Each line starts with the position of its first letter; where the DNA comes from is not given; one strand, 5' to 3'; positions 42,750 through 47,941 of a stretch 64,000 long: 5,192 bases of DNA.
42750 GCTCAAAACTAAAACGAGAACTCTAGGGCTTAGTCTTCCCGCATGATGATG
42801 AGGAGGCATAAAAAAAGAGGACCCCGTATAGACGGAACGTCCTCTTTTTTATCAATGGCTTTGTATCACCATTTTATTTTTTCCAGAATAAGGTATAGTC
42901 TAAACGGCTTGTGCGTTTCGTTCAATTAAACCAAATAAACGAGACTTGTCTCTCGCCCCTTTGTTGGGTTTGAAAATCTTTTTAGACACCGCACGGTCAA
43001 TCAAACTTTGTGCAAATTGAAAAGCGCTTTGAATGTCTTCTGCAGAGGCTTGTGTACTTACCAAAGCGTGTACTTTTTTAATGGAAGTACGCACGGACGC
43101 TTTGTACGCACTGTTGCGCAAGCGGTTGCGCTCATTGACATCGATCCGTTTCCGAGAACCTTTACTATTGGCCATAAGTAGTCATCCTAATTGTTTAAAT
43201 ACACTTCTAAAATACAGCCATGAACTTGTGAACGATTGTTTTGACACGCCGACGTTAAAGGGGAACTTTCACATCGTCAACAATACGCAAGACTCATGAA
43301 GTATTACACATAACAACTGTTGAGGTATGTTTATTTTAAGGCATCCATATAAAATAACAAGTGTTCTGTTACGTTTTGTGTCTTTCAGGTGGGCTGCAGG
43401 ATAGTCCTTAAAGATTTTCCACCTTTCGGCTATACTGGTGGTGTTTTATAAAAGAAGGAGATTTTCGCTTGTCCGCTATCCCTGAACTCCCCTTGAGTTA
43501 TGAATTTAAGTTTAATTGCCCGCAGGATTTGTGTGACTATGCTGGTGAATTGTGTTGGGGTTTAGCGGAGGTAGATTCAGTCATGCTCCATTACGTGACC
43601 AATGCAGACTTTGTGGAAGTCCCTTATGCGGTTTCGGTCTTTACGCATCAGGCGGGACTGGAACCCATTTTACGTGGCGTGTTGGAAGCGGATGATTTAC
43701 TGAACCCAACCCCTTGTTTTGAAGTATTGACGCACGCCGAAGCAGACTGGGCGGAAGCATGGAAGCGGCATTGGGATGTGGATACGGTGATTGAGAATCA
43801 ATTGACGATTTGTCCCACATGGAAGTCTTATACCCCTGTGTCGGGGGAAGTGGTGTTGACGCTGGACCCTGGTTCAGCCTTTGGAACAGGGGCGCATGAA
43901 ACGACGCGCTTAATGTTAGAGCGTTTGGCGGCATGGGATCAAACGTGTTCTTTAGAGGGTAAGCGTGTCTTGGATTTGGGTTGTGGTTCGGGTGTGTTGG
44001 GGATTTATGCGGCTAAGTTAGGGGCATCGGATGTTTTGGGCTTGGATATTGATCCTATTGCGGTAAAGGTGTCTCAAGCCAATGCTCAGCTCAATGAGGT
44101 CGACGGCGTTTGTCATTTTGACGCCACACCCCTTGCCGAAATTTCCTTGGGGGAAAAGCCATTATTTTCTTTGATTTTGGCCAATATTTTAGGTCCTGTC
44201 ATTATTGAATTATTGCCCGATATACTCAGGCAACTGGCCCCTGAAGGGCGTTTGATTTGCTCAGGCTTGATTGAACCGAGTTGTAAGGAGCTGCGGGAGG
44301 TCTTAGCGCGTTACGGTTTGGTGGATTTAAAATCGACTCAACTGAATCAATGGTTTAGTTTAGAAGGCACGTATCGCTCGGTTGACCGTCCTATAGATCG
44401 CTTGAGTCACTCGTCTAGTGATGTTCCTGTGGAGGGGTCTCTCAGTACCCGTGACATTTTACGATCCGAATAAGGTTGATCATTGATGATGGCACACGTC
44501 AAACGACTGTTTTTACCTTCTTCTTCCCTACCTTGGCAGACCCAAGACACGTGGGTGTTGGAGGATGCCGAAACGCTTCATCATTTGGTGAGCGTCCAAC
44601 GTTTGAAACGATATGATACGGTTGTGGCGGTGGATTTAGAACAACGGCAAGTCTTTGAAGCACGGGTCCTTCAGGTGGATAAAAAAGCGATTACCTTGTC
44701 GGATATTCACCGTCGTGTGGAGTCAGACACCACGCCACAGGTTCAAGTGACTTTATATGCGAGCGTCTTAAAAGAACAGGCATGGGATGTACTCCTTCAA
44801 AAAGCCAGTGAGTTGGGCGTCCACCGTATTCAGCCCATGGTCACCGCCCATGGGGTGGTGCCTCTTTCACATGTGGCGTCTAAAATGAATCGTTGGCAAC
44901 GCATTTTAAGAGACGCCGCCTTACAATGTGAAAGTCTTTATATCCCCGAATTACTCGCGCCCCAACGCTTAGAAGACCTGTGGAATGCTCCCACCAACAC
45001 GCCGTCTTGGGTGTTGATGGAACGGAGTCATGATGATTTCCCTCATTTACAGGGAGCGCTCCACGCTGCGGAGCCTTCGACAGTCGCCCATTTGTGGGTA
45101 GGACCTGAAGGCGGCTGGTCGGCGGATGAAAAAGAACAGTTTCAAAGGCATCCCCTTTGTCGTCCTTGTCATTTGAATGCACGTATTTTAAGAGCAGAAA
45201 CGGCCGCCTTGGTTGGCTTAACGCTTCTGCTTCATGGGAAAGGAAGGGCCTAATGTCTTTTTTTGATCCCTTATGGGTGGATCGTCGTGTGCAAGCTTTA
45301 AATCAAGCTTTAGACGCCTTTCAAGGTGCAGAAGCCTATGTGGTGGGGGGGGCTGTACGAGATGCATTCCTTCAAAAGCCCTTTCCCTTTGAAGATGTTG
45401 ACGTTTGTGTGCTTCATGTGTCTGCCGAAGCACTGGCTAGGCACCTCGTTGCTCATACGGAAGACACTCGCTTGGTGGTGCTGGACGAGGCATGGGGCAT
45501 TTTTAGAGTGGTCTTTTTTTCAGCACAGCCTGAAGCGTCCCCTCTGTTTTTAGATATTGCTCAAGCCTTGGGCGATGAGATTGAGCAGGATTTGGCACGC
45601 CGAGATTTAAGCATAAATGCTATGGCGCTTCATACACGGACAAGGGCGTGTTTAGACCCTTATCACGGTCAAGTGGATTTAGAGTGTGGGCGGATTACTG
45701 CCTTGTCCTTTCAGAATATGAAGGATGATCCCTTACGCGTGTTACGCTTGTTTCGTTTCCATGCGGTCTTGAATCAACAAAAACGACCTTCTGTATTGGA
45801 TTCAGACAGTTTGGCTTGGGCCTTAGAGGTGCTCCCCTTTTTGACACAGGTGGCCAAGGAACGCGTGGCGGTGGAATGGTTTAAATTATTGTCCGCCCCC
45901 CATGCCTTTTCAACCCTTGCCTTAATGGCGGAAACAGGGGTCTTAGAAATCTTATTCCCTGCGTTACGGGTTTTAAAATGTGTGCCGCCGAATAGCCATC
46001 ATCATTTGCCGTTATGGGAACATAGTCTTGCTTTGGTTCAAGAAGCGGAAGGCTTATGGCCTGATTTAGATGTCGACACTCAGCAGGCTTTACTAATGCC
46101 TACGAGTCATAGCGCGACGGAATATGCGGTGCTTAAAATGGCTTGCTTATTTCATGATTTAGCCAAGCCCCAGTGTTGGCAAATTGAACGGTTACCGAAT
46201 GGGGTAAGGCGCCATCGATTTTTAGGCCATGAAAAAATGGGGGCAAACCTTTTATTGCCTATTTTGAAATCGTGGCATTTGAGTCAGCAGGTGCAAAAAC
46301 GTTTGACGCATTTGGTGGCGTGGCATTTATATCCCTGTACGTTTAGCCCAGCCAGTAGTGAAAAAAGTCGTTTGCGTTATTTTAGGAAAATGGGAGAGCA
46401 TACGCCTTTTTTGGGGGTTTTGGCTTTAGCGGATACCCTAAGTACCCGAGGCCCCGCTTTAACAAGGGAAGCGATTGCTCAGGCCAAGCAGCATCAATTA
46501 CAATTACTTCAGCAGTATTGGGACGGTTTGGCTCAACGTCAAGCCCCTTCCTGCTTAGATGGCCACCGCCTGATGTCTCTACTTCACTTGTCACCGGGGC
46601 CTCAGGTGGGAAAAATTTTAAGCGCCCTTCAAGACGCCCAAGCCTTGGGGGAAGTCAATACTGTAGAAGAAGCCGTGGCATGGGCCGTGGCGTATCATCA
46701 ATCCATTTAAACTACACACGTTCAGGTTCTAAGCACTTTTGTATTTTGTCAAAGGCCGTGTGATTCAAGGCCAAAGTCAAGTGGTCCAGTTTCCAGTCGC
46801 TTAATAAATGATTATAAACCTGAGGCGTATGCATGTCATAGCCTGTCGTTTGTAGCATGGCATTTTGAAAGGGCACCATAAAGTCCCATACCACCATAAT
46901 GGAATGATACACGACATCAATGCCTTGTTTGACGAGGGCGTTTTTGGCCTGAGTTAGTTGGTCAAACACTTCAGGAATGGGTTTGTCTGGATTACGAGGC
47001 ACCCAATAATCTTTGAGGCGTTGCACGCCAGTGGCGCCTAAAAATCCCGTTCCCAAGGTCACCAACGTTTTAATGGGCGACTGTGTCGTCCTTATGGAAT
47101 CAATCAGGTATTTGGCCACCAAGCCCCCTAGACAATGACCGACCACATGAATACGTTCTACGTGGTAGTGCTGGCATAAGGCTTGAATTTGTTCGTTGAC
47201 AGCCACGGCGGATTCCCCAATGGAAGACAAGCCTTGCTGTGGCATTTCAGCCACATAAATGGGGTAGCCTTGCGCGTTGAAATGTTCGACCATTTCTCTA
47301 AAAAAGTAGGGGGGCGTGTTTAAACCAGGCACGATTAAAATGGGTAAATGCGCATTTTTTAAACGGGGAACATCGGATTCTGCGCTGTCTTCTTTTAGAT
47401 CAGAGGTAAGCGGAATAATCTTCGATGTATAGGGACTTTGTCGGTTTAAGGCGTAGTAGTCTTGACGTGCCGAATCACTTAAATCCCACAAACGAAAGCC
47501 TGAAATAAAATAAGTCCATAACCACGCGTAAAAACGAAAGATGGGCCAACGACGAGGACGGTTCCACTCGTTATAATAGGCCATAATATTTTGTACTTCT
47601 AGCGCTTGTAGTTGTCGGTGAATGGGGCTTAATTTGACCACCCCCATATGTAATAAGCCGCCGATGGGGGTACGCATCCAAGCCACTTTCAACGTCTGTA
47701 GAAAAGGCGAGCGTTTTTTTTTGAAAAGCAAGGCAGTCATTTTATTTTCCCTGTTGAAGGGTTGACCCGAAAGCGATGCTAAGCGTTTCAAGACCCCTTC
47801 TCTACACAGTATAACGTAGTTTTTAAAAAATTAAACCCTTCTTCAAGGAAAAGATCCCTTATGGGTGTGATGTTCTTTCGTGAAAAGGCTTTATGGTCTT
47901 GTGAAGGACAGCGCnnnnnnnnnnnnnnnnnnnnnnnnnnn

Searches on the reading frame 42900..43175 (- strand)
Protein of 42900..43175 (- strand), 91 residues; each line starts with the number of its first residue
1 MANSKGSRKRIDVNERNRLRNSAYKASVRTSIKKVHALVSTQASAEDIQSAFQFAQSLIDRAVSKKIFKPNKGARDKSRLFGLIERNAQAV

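Call 16: search_protein_families(library=pfam, proteins=[window:42900-43175:-])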
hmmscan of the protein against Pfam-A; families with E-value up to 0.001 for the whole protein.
window:42900-43175:- (91 aa): 1 family
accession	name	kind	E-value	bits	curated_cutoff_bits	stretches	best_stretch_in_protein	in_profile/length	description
PF01649.23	Ribosomal_S20p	-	2.2e-24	86.3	29.5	1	2-81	1-79/83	Ribosomal protein S20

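Call 29: list_cluster_members(proteins=[window:42900-43175:-, window:41543-42388:+, window:28264-29430:-, window:27500-27949:-, window:18429-19211:+, window:51540-51947:+, window:43469-44473:+, window:15527-17776:-])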
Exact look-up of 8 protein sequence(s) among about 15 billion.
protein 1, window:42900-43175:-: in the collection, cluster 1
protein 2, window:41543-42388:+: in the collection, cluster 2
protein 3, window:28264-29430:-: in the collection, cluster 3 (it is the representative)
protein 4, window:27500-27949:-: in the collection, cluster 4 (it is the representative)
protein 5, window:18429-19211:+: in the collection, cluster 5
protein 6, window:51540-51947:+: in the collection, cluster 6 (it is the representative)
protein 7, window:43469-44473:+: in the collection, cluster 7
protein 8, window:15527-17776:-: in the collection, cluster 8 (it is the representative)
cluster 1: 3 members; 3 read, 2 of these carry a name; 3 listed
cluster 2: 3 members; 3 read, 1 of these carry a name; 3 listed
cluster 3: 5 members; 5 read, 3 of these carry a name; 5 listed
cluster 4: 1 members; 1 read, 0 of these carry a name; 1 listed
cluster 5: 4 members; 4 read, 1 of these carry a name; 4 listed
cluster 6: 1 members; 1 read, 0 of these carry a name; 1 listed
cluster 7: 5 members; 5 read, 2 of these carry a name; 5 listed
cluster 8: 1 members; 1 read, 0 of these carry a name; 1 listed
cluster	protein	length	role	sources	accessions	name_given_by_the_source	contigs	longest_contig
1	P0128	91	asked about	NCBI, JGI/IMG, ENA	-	-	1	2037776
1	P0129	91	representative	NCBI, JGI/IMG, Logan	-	small subunit ribosomal protein S20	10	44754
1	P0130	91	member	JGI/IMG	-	small subunit ribosomal protein S20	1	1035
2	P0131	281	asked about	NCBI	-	-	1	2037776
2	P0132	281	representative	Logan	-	-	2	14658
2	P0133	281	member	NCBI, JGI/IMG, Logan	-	hypothetical protein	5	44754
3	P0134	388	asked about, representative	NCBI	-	-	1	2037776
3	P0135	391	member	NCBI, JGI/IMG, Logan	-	23S rRNA (adenine2503-C2)-methyltransferase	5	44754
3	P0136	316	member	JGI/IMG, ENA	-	23S rRNA (adenine2503-C2)-methyltransferase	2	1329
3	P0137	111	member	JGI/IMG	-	23S rRNA (adenine2503-C2)-methyltransferase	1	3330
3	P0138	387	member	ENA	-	-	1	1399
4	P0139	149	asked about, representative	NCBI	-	-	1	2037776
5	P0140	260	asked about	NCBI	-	-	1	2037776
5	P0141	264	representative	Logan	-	-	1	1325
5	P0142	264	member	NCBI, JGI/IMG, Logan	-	Tfp pilus assembly protein PilF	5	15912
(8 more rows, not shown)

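Call 30: find_encoding_contigs(protein=P0129, flank=3000, max_places=10)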
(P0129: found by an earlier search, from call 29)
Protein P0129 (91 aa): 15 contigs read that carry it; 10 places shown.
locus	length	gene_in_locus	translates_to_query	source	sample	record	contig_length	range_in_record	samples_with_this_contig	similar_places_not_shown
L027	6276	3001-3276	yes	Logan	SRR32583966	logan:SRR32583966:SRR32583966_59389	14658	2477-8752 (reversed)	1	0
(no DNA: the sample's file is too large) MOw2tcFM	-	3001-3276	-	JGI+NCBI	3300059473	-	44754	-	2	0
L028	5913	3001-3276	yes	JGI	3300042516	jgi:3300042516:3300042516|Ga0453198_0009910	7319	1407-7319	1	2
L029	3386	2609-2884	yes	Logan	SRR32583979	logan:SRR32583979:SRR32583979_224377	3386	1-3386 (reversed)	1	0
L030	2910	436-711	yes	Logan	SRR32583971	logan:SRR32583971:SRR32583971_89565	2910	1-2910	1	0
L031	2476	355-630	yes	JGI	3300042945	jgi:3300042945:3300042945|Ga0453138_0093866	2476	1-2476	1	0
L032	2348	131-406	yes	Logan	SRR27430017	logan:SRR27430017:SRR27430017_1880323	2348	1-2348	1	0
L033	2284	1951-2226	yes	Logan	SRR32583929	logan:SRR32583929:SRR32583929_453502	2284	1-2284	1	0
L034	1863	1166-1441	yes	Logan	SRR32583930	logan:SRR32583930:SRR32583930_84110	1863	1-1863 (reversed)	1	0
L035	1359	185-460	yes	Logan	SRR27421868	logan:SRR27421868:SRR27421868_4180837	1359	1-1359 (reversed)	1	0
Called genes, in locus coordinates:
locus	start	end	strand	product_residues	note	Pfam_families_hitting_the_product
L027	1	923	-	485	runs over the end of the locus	PF01743:PolyA_pol, PF12627:PolyA_pol_RNAbd, PF01966:HD (weak), PF13735:tRNA_NucTran2_2 (weak)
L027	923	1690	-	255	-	PF04452:Methyltrans_RNA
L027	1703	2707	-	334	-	PF06325:PrmA, PF08242:Methyltransf_12 (faint), PF05175:MTS, PF03602:Cons_hypoth95 (weak), PF13489:Methyltransf_23 (weak), PF13649:Methyltransf_25, PF13847:Methyltransf_31, PF08241:Methyltransf_11 (weak), +1 more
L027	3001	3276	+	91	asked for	PF01649:Ribosomal_S20p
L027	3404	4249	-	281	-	PF12705:PDDEXK_1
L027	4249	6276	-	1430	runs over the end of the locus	PF00580:UvrD-helicase, PF13245:AAA_19, PF13538:UvrD_C_2 (faint), PF13361:UvrD_C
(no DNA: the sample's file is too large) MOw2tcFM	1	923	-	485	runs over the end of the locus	PF01743:PolyA_pol, PF12627:PolyA_pol_RNAbd, PF01966:HD (weak), PF13735:tRNA_NucTran2_2 (weak)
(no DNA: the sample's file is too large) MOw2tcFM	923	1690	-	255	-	PF04452:Methyltrans_RNA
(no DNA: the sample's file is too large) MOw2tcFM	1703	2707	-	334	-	PF06325:PrmA, PF08242:Methyltransf_12 (faint), PF05175:MTS, PF03602:Cons_hypoth95 (weak), PF13489:Methyltransf_23 (weak), PF13649:Methyltransf_25, PF13847:Methyltransf_31, PF08241:Methyltransf_11 (weak), +1 more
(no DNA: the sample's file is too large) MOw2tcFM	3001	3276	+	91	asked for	PF01649:Ribosomal_S20p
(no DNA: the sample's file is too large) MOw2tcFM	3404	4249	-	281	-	PF12705:PDDEXK_1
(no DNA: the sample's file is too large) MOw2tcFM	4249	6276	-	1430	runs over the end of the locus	PF00580:UvrD-helicase, PF13245:AAA_19, PF13538:UvrD_C_2 (faint), PF13361:UvrD_C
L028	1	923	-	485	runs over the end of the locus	PF01743:PolyA_pol, PF12627:PolyA_pol_RNAbd, PF01966:HD (weak), PF13735:tRNA_NucTran2_2 (weak)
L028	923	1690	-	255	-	PF04452:Methyltrans_RNA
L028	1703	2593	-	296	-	PF06325:PrmA, PF05175:MTS, PF02475:TRM5-TYW2_MTfase (weak), PF03602:Cons_hypoth95 (weak), PF13489:Methyltransf_23 (weak), PF08241:Methyltransf_11 (weak), PF13649:Methyltransf_25, PF13847:Methyltransf_31, +1 more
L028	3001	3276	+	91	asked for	PF01649:Ribosomal_S20p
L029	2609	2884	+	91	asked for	PF01649:Ribosomal_S20p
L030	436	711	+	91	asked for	PF01649:Ribosomal_S20p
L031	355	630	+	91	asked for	PF01649:Ribosomal_S20p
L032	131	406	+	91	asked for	PF01649:Ribosomal_S20p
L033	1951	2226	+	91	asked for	PF01649:Ribosomal_S20p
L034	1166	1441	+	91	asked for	PF01649:Ribosomal_S20p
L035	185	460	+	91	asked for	PF01649:Ribosomal_S20p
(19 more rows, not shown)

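Call 31: find_encoding_contigs(protein=P0135, flank=3000, max_places=6)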
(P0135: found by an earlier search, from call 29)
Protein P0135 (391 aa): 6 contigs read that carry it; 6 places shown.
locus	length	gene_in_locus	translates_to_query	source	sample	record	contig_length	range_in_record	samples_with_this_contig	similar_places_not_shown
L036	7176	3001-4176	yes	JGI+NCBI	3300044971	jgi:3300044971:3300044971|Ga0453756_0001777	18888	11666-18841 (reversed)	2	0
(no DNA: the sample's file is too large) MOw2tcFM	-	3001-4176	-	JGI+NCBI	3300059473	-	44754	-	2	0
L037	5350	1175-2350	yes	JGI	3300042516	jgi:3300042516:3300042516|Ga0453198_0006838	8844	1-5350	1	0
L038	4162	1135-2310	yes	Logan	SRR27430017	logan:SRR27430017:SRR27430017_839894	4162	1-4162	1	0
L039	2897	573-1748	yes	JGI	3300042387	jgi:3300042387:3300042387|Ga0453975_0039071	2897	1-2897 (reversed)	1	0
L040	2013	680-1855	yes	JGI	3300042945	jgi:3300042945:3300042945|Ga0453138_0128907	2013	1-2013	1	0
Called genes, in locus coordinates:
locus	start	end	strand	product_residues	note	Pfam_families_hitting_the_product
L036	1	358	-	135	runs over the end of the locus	?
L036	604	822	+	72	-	-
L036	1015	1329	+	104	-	PF10677:DUF2490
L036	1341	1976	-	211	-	-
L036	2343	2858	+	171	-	PF22817:ApeP-like (weak), PF07977:FabA, PF22818:ApeI-like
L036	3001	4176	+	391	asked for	PF21016:RlmN_N, PF04055:Radical_SAM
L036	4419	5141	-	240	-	PF12686:DUF3800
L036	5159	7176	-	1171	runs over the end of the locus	PF02574:S-methyl_trans, PF00809:Pterin_bind, PF02607:B12-binding_2, PF02310:B12-binding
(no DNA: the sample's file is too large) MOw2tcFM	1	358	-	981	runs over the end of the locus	PF00133:tRNA-synt_1, PF01921:tRNA-synt_1f (faint), PF09334:tRNA-synt_1g, PF01406:tRNA-synt_1e (weak), PF08264:Anticodon_1, PF06827:zf-FPG_IleRS (weak)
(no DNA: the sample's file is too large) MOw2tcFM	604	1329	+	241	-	PF10677:DUF2490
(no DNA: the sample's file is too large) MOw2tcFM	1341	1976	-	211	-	-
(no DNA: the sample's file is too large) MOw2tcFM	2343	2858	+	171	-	PF22817:ApeP-like (weak), PF07977:FabA, PF22818:ApeI-like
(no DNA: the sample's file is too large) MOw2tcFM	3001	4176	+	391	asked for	PF21016:RlmN_N, PF04055:Radical_SAM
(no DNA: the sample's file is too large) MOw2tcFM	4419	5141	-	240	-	PF12686:DUF3800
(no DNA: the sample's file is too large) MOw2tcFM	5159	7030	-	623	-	?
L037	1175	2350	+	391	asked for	PF21016:RlmN_N, PF04055:Radical_SAM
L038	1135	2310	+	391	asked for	PF21016:RlmN_N, PF04055:Radical_SAM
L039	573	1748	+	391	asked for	PF21016:RlmN_N, PF04055:Radical_SAM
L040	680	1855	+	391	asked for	PF21016:RlmN_N, PF04055:Radical_SAM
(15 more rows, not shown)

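Call 32: find_encoding_contigs(protein=P0142, flank=3000, max_places=6)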
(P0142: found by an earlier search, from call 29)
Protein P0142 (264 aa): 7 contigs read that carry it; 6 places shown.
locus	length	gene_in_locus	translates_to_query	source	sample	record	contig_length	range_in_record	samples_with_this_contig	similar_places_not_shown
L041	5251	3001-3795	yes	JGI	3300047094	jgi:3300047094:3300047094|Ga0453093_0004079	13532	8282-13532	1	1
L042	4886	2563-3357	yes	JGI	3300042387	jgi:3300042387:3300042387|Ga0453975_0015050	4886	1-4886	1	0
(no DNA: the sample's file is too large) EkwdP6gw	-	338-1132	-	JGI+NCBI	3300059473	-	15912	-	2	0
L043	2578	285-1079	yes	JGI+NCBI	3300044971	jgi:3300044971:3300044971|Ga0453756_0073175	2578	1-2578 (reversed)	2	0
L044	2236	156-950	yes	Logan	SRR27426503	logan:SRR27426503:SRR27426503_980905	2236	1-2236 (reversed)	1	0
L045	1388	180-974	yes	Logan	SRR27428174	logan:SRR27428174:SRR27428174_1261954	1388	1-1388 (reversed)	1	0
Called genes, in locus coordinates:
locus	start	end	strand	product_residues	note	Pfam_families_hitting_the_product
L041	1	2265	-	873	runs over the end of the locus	-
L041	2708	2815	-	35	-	-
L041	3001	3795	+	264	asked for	PF07719:TPR_2 (faint), PF23914:TPR_CcmH_CycH (weak), PF00515:TPR_1 (weak), PF13429:TPR_15 (weak), PF14559:TPR_19, PF00515:TPR_1 (weak), PF13424:TPR_12 (weak), PF13371:TPR_9 (weak), +9 more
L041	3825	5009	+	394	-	PF00990:GGDEF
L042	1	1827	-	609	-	?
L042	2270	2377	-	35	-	-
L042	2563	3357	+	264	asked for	PF07719:TPR_2 (faint), PF23914:TPR_CcmH_CycH (weak), PF00515:TPR_1 (weak), PF13429:TPR_15 (weak), PF14559:TPR_19, PF00515:TPR_1 (weak), PF13424:TPR_12 (weak), PF13371:TPR_9 (weak), +9 more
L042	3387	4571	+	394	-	PF00990:GGDEF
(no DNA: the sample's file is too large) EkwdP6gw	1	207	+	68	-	?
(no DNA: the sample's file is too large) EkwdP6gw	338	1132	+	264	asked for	PF07719:TPR_2 (faint), PF23914:TPR_CcmH_CycH (weak), PF00515:TPR_1 (weak), PF13429:TPR_15 (weak), PF14559:TPR_19, PF00515:TPR_1 (weak), PF13424:TPR_12 (weak), PF13371:TPR_9 (weak), +9 more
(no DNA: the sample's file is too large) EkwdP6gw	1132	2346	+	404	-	PF00990:GGDEF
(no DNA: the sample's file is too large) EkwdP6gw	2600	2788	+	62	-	PF13340:DUF4096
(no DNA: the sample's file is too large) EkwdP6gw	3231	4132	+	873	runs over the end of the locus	-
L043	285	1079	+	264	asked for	PF07719:TPR_2 (faint), PF23914:TPR_CcmH_CycH (weak), PF00515:TPR_1 (weak), PF13429:TPR_15 (weak), PF14559:TPR_19, PF00515:TPR_1 (weak), PF13424:TPR_12 (weak), PF13371:TPR_9 (weak), +9 more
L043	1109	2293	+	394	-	PF00990:GGDEF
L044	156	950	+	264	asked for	PF07719:TPR_2 (faint), PF23914:TPR_CcmH_CycH (weak), PF00515:TPR_1 (weak), PF13429:TPR_15 (weak), PF14559:TPR_19, PF00515:TPR_1 (weak), PF13424:TPR_12 (weak), PF13371:TPR_9 (weak), +9 more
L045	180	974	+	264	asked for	PF07719:TPR_2 (faint), PF23914:TPR_CcmH_CycH (weak), PF00515:TPR_1 (weak), PF13429:TPR_15 (weak), PF14559:TPR_19, PF00515:TPR_1 (weak), PF13424:TPR_12 (weak), PF13371:TPR_9 (weak), +9 more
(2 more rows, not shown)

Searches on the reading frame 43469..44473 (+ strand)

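Call 16: search_protein_families(library=pfam, proteins=[window:43469-44473:+])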
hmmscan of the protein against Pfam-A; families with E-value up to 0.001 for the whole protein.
window:43469-44473:+ (334 aa): 9 families
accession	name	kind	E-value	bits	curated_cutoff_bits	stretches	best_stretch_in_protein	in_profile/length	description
PF06325.19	PrmA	-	1.7e-57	195.6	22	1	75-300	78-293/296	Ribosomal protein L11 methyltransferase (PrmA)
PF13847.12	Methyltransf_31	-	7.4e-12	45.6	27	1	163-265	3-110/145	Methyltransferase domain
PF05175.20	MTS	-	8.2e-11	42.3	23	1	145-218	19-86/170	Methyltransferase small domain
PF13649.12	Methyltransf_25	-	7.6e-08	33.4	27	1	167-260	1-97/97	Methyltransferase domain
PF13489.12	Methyltransf_23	-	1.9e-06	28.1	27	1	152-266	15-118/164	Methyltransferase domain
PF08241.18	Methyltransf_11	-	9.8e-06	26.6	21.2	1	168-262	1-93/95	Methyltransferase domain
PF03602.21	Cons_hypoth95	-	1.3e-05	25.4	24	1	162-213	40-91/182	Conserved hypothetical protein 95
PF08242.18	Methyltransf_12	-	1.5e-05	26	30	1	168-239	1-72/98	Methyltransferase domain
PF02475.24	TRM5-TYW2_MTfase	-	2.3e-05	24.9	28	1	161-215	34-89/164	TRM5/TYW2 methyltransferase domain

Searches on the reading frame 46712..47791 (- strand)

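Call 42: search_protein_families(library=pfam, proteins=[window:46712-47791:-], max_evalue=0.01)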
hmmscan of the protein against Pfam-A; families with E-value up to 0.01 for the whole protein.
window:46712-47791:- (359 aa): 8 families
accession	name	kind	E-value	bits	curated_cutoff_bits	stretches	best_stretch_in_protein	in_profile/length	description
PF00561.26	Abhydrolase_1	-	3.8e-14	53.4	25.8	1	150-267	2-127/245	alpha/beta hydrolase fold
PF06028.17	DUF915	-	2.5e-07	30.8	22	1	185-294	76-188/255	Alpha/beta hydrolase of unknown function (DUF915)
PF02089.21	Palm_thioest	-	4.1e-07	30.4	26.8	1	150-263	1-123/254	Palmitoyl protein thioesterase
PF05057.20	DUF676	-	2.2e-05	24.5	20.3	1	200-259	64-134/217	Putative serine esterase (DUF676)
PF07819.20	PGAP1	-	5.2e-05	23.5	24.3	1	198-248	72-127/233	PGAP1-like alpha/beta domain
PF12697.13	Abhydrolase_6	-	7.8e-05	23.9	26.3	1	151-265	1-110/217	Alpha/beta hydrolase family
PF12695.13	Abhydrolase_5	-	0.0018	18.6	27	1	161-230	12-75/164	Alpha/beta hydrolase family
PF02450.21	LCAT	-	0.0062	16.2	21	0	201-254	111-166/392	Lecithin:cholesterol acyltransferase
